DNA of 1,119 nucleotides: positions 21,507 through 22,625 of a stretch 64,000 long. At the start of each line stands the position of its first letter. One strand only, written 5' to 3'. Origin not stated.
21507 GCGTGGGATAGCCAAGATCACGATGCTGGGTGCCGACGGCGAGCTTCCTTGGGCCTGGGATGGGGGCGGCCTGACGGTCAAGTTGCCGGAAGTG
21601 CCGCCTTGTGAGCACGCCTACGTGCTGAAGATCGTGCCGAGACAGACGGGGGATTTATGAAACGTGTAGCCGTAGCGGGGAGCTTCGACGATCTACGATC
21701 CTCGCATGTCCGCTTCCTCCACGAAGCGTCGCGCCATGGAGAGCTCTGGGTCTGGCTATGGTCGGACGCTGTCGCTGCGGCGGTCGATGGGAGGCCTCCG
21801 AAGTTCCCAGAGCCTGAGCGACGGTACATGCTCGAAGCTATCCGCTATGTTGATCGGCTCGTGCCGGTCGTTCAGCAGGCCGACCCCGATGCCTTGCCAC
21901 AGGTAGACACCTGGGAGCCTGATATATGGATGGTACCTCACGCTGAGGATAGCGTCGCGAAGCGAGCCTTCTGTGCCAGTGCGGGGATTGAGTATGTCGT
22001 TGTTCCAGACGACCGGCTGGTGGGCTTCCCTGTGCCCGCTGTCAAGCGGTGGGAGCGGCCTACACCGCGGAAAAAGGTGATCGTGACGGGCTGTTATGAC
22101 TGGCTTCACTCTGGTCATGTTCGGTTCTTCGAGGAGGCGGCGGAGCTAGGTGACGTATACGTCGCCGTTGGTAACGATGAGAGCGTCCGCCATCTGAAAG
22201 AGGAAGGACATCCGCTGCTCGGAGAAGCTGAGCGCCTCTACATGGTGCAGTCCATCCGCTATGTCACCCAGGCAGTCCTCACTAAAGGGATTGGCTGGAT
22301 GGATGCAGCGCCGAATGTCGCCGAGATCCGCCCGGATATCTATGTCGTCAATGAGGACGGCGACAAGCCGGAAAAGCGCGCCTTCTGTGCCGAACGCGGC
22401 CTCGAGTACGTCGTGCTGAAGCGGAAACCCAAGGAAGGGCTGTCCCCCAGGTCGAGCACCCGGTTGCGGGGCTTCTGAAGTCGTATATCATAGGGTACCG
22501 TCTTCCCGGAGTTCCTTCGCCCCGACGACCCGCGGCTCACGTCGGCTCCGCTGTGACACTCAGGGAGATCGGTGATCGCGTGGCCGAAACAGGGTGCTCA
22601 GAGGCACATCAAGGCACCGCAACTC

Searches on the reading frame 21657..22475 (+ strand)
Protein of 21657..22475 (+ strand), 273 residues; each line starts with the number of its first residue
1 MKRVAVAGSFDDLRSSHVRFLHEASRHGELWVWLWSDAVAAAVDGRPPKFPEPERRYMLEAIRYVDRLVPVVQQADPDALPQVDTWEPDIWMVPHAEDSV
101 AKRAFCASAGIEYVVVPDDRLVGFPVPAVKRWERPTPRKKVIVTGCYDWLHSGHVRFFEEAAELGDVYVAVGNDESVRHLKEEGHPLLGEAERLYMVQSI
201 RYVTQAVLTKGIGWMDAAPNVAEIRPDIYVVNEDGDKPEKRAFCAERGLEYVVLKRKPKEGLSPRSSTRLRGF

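Call 44: search_protein_families(library=pfam, proteins=[window:21657-22475:+], max_evalue=0.001)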
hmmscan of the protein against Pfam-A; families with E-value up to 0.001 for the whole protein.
window:21657-22475:+ (273 aa): 1 family
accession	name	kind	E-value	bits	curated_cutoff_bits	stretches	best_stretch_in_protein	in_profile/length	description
PF01467.32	CTP_transf_like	-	2.6e-21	76.6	21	2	142-271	1-131/133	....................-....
